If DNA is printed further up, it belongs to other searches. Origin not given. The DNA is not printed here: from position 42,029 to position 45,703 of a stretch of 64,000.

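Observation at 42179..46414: Low-GC cargo gene: 1124-aa GHKL ATPase fused to a DUF3883 nuclease, next to a DUF3800 protein (candidate uncharacterised defence module)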

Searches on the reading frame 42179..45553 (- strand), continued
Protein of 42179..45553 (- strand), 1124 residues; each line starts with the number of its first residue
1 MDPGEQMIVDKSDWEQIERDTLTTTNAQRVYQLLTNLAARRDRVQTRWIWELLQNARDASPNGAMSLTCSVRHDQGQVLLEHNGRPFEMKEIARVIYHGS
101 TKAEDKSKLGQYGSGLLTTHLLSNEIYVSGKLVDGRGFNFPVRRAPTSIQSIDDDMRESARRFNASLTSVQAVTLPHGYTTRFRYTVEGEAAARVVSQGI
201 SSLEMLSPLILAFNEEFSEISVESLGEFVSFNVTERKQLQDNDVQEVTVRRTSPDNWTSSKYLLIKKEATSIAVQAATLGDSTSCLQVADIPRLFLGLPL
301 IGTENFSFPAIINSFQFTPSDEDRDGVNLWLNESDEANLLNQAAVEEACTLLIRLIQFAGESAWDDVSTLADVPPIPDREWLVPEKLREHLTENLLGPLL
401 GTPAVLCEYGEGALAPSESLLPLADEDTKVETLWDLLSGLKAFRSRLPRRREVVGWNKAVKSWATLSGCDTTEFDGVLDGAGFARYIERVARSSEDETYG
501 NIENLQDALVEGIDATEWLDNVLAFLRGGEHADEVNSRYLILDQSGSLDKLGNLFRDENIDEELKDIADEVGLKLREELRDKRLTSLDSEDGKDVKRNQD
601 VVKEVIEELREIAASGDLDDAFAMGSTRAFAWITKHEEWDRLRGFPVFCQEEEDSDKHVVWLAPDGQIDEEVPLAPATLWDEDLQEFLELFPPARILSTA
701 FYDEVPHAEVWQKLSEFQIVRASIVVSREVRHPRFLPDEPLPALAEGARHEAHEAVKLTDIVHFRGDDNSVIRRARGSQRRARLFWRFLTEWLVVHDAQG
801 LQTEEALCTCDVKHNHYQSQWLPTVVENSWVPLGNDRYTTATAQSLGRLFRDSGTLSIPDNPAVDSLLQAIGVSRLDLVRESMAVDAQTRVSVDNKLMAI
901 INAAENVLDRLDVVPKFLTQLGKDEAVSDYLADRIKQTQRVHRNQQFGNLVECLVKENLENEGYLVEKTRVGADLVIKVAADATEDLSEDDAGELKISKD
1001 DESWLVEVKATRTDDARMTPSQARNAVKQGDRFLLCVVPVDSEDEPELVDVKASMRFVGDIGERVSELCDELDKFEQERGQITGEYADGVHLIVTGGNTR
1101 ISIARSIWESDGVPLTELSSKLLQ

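Call 36: find_related_loci(query=A1, collection=genome_contigs, flank=10000)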
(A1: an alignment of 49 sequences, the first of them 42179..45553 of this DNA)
Query A1 (1124 aa) in genome_contigs; peptide patterns used: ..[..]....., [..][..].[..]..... (x = any residue, [..] = any of these).
274 stretches matched a pattern; 242 encode a relative of the query (tblastn E <= 1e-3); the best 80 are kept; 80 distinct loci.
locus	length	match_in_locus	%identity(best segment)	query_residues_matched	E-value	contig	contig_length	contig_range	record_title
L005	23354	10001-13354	79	5-1124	0e+0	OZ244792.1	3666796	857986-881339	MAG: Dehalococcoidia bacterium isolate ad4dcc4a-e611-4ae4-9ebb-ef3820abf337 genome assembly, chromosome: 1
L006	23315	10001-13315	60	5-1117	0e+0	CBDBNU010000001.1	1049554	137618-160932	MAG: Dehalococcoidia bacterium isolate 71a96c89-020c-4782-a771-d9249ff8f4bc genome assembly, contig: contig_1, whole gen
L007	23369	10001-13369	82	1-1124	0e+0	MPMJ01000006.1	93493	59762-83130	MAG: SAR202 cluster bacterium bin16 NODE_398_length_93493_cov_10.406_ID_795, whole genome shotgun sequence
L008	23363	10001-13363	48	6-1122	0e+0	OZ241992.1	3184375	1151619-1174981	MAG: Dehalococcoidia bacterium isolate ad06a298-89b6-49a3-928e-ce4bba0dcfa3 genome assembly, chromosome: 1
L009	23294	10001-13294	43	20-1122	0e+0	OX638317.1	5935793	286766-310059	MAG: uncultured Latescibacteria bacterium isolate cbbe8a84-e08a-4d06-a76e-2eb930d8ff24 genome assembly, chromosome: 1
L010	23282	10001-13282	41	15-1124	0e+0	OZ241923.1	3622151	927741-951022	MAG: Dehalococcoidia bacterium isolate 97b7e7e8-eacd-433b-a875-92d102a9312a genome assembly, chromosome: 1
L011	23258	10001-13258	43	15-1122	0e+0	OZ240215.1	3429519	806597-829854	MAG: Dehalococcoidia bacterium isolate 191162a9-6f6c-41d9-b6bf-8976c5f9f408 genome assembly, chromosome: 1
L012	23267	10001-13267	42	15-1122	0e+0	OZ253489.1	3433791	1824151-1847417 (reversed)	MAG: Dehalococcoidia bacterium isolate ffb8934b-577b-4777-8369-15bafc51d39f genome assembly, chromosome: 1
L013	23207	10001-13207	44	8-1122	0e+0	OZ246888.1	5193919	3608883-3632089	MAG: Candidatus Binatia bacterium isolate 6b508bb3-31ce-4f4f-8d88-ad7b0e8f6706 genome assembly, chromosome: 1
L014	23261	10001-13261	41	15-1123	0e+0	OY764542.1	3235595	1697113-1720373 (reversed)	MAG: Dehalococcoidia bacterium isolate 6a5b5718-e0ca-4583-9154-875545b380e3 genome assembly, chromosome: 1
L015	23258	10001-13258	42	15-1122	0e+0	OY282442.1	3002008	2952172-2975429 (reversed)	MAG: uncultured Dehalococcoidia bacterium genome assembly, chromosome: 1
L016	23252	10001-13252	42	16-1123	0e+0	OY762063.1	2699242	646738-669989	MAG: Dehalococcoidia bacterium isolate 5405c63e-44e1-4988-9b68-fe709a885d54 genome assembly, chromosome: 1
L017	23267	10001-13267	40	22-1122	0e+0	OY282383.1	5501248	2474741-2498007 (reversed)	MAG: uncultured Poribacteria bacterium isolate 7c199f84-8048-4b63-b208-6e17c6421a0a genome assembly, chromosome: 1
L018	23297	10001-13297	42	7-1122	0e+0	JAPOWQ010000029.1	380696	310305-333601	MAG: Chloroflexota bacterium isolate COS2_bin_4 NODE_6_length_380696_cov_23.3592, whole genome shotgun sequence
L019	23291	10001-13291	41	12-1122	0e+0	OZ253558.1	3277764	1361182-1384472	MAG: Chloroflexota bacterium isolate faa4938b-925b-4a81-b3a1-ab9e0e292ea9 genome assembly, chromosome: 1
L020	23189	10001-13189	41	22-1122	0e+0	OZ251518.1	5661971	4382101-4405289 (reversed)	MAG: Candidatus Poribacteria bacterium isolate 51d61e84-101f-473b-a9d4-7d02d52c7b93 genome assembly, chromosome: 1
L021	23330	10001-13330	40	1-1124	0e+0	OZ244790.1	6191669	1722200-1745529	MAG: Candidatus Latescibacterota bacterium isolate 46c83e85-0880-45c6-8d78-79488e6eca4b genome assembly, chromosome: 1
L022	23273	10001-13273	41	13-1122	0e+0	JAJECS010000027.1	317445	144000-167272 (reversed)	MAG: Chloroflexota bacterium isolate jk18xAbins.3 k141_603164, whole genome shotgun sequence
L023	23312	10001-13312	41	15-1124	0e+0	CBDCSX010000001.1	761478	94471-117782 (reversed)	MAG: Dehalococcoidia bacterium isolate d16e51a1-bce5-44a0-b433-43a10ca61d1e genome assembly, contig: contig_1, whole gen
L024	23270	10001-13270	40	7-1124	0e+0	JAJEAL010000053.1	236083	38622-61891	MAG: Candidatus Poribacteria bacterium isolate jk18x7bins.5 k141_252788, whole genome shotgun sequence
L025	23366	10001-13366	93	3-1124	0e+0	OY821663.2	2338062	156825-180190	MAG: Dehalococcoidia bacterium isolate 04ec0ed8-798b-4585-a8de-e3c995a4e665 genome assembly, chromosome: 1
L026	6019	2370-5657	40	22-1122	0e+0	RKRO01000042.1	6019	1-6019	MAG: Candidatus Poribacteria bacterium isolate PNGco_C_bin3 scaffold_2928, whole genome shotgun sequence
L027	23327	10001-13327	40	16-1122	0e+0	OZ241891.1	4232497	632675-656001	MAG: Limisphaerales bacterium isolate 13428dcb-cd66-474c-a4e8-c35200876364 genome assembly, chromosome: 1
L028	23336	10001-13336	41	4-1122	0e+0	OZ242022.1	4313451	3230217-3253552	MAG: Limisphaerales bacterium isolate ef39fcb1-bf04-4775-9bfc-b1aaebe32656 genome assembly, chromosome: 1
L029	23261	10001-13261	39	22-1122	0e+0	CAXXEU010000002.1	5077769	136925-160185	MAG: Candidatus Poribacteria bacterium isolate 3e89c7d8-7361-487e-81cd-bcd86543e134 genome assembly, contig: contig_2, w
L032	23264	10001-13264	39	22-1122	0e+0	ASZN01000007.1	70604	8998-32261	Candidatus Poribacteria bacterium WGA-3G POR3G_contig_6.7_C, whole genome shotgun sequence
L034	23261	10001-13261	39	16-1122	0e+0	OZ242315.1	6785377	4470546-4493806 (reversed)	MAG: Candidatus Poribacteria bacterium isolate 55818b94-eea9-47de-9476-a843df335cd7 genome assembly, chromosome: 1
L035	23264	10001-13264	38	13-1124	0e+0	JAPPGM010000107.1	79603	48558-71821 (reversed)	MAG: Gemmatimonadota bacterium isolate RHO1_bin_56 NODE_729_length_79603_cov_54.995738, whole genome shotgun sequence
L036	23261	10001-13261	38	13-1122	0e+0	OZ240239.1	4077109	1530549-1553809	MAG: Candidatus Latescibacterota bacterium isolate 9476a452-a56b-4094-aa10-7e41c1f40ab4 genome assembly, chromosome: 1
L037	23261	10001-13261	37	13-1122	0e+0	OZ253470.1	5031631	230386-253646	MAG: Alphaproteobacteria bacterium isolate a7ccd9af-0c44-4f0a-977f-77d708feff14 genome assembly, chromosome: 1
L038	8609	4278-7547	37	11-1122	0e+0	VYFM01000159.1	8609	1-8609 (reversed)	MAG: Candidatus Poribacteria bacterium isolate SB0677_bin_25 NODE_2842_length_8609_cov_21.682488, whole genome shotgun s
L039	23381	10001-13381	37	12-1122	0e+0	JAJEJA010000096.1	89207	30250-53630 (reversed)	MAG: Candidatus Poribacteria bacterium isolate p16x63bins.62 k141_199131, whole genome shotgun sequence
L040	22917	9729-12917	37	22-1122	0e+0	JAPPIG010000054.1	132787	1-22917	MAG: Candidatus Poribacteria bacterium isolate RHO2_bin_17 NODE_199_length_132787_cov_136.179226, whole genome shotgun s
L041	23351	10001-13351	37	8-1122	0e+0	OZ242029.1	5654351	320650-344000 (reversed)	MAG: Candidatus Poribacteria bacterium isolate e47116a6-1c5e-4b36-9515-22f207f5838d genome assembly, chromosome: 1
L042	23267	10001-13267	38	12-1122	0e+0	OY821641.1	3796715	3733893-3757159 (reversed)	MAG: Vicinamibacteria bacterium isolate 8cd05730-cbc4-4aa5-8344-af9f7d824ee9 genome assembly, chromosome: 1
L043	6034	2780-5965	37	22-1122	0e+0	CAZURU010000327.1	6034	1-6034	MAG TPA_asm: uncultured bacterium isolate SRP109090_co2_4 genome assembly, contig: NODE_20137_length_6034_cov_9.217595,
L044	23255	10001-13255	35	13-1122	0e+0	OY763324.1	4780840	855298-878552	MAG: Candidatus Poribacteria bacterium isolate 3d2a48e4-3859-4b6e-83ef-b4ffa18775ef genome assembly, chromosome: 1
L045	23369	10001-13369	37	4-1122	0e+0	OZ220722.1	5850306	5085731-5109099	MAG: Candidatus Poribacteria bacterium isolate 09e4b887-e8cc-4912-b364-6afc626817b5 genome assembly, chromosome: 1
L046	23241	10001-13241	41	11-1124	0e+0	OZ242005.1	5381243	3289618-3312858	MAG: Candidatus Latescibacterota bacterium isolate 4361563e-baaa-404a-b280-629f4181b36f genome assembly, chromosome: 1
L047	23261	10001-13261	37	13-1122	0e+0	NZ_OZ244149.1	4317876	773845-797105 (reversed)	MAG: Candidatus Palauibacter sp. isolate 0d4ab03e-7888-48a4-aad6-e62ffb5e22cc chromosome 1, complete sequence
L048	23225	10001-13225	37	13-1122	0e+0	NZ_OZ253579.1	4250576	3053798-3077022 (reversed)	MAG: Candidatus Rariloculus sp. isolate a68edd55-823a-400d-93a1-cd8b183db796 chromosome 1, complete sequence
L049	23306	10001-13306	35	10-1122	0e+0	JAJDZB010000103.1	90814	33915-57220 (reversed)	MAG: Candidatus Poribacteria bacterium isolate jk18x34bins.64 k141_413757, whole genome shotgun sequence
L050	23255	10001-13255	39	7-1122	0e+0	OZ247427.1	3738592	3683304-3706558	MAG: Dehalococcoidia bacterium isolate b7f8797e-9f69-4263-9aa4-ebb5cb8f718b genome assembly, chromosome: 1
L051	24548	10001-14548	42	22-1122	8e-180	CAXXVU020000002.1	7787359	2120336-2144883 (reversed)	MAG: Vicinamibacterales bacterium isolate bab29b19-afa8-4b77-beae-9eb7b8b40fcf genome assembly, contig: contig_2, whole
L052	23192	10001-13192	35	8-1122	2e-176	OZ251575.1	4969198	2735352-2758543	MAG: Spirochaetia bacterium isolate 617b14b6-7821-4a15-9039-de9782a91b86 genome assembly, chromosome: 1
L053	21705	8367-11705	32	19-1124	2e-176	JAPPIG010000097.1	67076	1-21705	MAG: Candidatus Poribacteria bacterium isolate RHO2_bin_17 NODE_702_length_67076_cov_151.839498, whole genome shotgun se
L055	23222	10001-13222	42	8-1122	0e+0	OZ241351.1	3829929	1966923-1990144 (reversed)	MAG: uncultured Candidatus Binatia bacterium isolate 5f0d318e-1668-4b86-9731-a3c73843edec genome assembly, chromosome: 1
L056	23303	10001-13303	44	16-1122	0e+0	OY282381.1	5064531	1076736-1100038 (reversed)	MAG: uncultured Caldilineaceae bacterium genome assembly, chromosome: 1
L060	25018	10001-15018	42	15-1122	2e-155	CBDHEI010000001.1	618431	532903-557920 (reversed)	MAG: Dehalococcoidia bacterium isolate 8c643066-d586-4031-88eb-ae6791ed655d genome assembly, contig: contig_1, whole gen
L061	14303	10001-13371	35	5-1119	2e-174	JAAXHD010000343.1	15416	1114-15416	MAG: Candidatus Poribacteria bacterium isolate Plut_88880 unfiltered_Plut_88880_genomic_contig_259223, whole genome shot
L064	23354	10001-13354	64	5-1124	0e+0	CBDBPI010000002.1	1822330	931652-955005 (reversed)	MAG: Dehalococcoidia bacterium isolate 10daed5f-1fdc-4a8a-833a-0f530d489894 genome assembly, contig: contig_2, whole gen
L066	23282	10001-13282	34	28-1122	4e-178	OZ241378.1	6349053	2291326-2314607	MAG: Candidatus Poribacteria bacterium isolate 8f0f5501-85a9-4e66-9deb-4e7c08d09c04 genome assembly, chromosome: 1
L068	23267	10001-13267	40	13-1122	0e+0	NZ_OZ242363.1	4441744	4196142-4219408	MAG: Candidatus Poriferisodalis sp. isolate 3ecd5611-abd8-4ec1-8e8b-c033b5c04d4f chromosome 1, complete sequence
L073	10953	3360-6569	29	15-1118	2e-126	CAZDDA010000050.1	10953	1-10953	MAG TPA_asm: uncultured Thermotogae bacterium isolate binchicken_co334_192 genome assembly, contig: NODE_11046_length_10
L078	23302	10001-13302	36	3-1122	0e+0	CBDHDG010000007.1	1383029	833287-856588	MAG: bacterium isolate 69b2227f-91d7-440d-8fa6-b459675921ba genome assembly, contig: contig_7, whole genome shotgun sequ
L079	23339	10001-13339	39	1-1122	0e+0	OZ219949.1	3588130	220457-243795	MAG: Dehalococcoidia bacterium isolate 99137651-b1e7-4859-9a90-ab3a7f48d20f genome assembly, chromosome: 5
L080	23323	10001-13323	40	4-1122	0e+0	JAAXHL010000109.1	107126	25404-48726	MAG: Candidatus Poribacteria bacterium isolate Plut_88888 unfiltered_Plut_88888_genomic_contig_254361, whole genome shot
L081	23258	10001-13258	33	45-1124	1e-160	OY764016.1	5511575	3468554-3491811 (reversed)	MAG: Candidatus Poribacteria bacterium isolate 9fae2ea3-c9b7-404b-9456-b4c0b6541956 genome assembly, chromosome: 1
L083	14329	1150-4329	26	25-1124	7e-97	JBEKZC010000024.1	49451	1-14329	MAG: Verrucomicrobiota bacterium isolate SPRUCE 68 SPRUCE_68_24, whole genome shotgun sequence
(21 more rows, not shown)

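Call 42: predict_structure(alignment_id=A1)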
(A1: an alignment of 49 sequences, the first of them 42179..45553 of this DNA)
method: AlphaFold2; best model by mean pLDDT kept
length: 1124 residues; sequences in the alignment: 49
mean_pLDDT: 83.6   pTM: 0.61
mean pLDDT of the five models: 83.6, 83.6, 81.8, 81.0, 80.1
residues with pLDDT >= 90: 447; 70-90: 536; 50-70: 109; < 50: 32
segments of 3 or more residues with pLDDT < 50: 1-8, 109-113, 974-988, 1080-1082
pLDDT, mean of each block of 10 residues (from residue 1): 42 76 72 77 71 82 84 90 89 83 58 62 86 88 84 88 83 77 88 85 91 91 90 89 86 89 89 89 87 86 88 79 67 84 93 94 93 89 92 95 94 94 95 96 95 96 94 93 93 74 93 95 92 91 94 94 93 93 91 92 94 89 93 92 92 84 79 89 90 91 92 90 88 87 81 91 82 89 91 89 91 92 89 84 86 67 86 84 76 77 73 72 66 62 69 83 78 41 43 78 85 77 83 85 68 84 82 61 58 67 84 86 79
secondary structure, 60 per line:
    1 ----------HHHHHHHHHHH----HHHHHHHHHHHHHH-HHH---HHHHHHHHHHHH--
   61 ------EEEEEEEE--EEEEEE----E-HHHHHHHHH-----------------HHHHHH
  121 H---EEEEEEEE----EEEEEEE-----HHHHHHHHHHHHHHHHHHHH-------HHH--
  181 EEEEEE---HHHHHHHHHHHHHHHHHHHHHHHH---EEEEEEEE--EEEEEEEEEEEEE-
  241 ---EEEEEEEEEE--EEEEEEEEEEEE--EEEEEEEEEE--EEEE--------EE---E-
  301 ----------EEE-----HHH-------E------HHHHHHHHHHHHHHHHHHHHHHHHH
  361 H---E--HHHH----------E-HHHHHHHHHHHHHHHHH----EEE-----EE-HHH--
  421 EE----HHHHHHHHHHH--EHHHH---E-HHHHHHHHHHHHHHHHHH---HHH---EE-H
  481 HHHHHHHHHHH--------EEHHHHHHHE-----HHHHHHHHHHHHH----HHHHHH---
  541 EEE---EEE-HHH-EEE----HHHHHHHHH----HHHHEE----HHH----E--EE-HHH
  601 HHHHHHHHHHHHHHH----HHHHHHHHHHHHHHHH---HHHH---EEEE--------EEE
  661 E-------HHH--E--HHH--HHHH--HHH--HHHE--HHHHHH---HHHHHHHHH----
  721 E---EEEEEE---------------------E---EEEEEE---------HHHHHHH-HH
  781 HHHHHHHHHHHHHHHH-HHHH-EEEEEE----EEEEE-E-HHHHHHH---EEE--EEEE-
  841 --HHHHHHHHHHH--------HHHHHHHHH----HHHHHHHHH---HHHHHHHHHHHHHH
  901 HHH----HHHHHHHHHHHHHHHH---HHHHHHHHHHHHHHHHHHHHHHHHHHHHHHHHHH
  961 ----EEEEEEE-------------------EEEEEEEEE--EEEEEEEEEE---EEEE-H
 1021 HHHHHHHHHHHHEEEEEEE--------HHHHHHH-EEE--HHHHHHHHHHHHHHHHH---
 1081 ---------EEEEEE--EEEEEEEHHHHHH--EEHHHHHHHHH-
elements in order (helices of 4 or more, strands of 3 or more residues): H11-21 H26-39 H47-58 E67-74 E77-82 H89-97 H115-121 E125-132 E137-143 H149-168 E181-186 H190-213 E217-224 E227-239 E244-253 E256-267 E270-279 E282-285 E311-313 H336-361 H368-371 H384-400 E405-407 H427-437 H441-444 H450-467 H480-491 H502-508 H515-527 H532-537 E541-543 E547-549 E555-557 H562-570 H575-578 H598-615 H620-635 H639-642 E646-649 E658-661 H682-685 H699-704 H708-716 E725-730 E756-761 H771-777 H779-796 H798-801 E803-808 E813-817 H821-827 E831-833 E836-839 H843-853 H862-870 H875-883 H887-903 H908-923 H927-960 E965-971 E991-999 E1002-1011 E1015-1018 H1020-1032 E1033-1039 H1048-1054 E1056-1058 H1061-1077 E1090-1095 E1098-1104 H1105-1110 H1115-1123

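Call 44: search_protein_families(library=pfam, alignment_id=A2, max_evalue=0.001)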
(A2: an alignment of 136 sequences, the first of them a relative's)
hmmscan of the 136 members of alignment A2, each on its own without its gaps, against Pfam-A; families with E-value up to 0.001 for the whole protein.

A. member 1, L001:9121-9879:+ (252 aa): 1 family
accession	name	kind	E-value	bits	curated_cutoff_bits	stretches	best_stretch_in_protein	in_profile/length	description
PF12686.12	DUF3800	-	7.6e-09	36.9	21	1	3-211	1-147/149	Protein of unknown function (DUF3800)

B. families by the number of members that match (of 136 scanned): 215 families (the first 25 are shown)
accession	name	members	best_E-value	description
PF02826.25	2-Hacid_dh_C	5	4.6e-59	D-isomer specific 2-hydroxyacid dehydrogenase, NAD binding domain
PF03446.21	NAD_binding_2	5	2.9e-49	NAD binding domain of 6-phosphogluconate dehydrogenase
PF00389.36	2-Hacid_dh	4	3.4e-10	D-isomer specific 2-hydroxyacid dehydrogenase, catalytic domain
PF13424.12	TPR_12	3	1.7e-135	Tetratricopeptide repeat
PF00515.34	TPR_1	3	1e-81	Tetratricopeptide repeat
PF07719.23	TPR_2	3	2.8e-61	Tetratricopeptide repeat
PF13181.12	TPR_8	3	2.1e-51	Tetratricopeptide repeat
PF13431.12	TPR_17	3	2.3e-49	Tetratricopeptide repeat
PF01555.25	N6_N4_Mtase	3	1.5e-43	DNA methylase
PF13432.12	TPR_16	3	1.5e-25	Tetratricopeptide repeat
PF12686.12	DUF3800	3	7.6e-09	Protein of unknown function (DUF3800)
PF25174.1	Beta-prop_THOC3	2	2.8e-139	THOC3 beta-propeller domain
PF13374.12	TPR_10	2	4e-135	Tetratricopeptide repeat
PF07586.16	HXXSHH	2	3.2e-107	Protein of unknown function (DUF1552)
PF13414.12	TPR_11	2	6.6e-79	TPR repeat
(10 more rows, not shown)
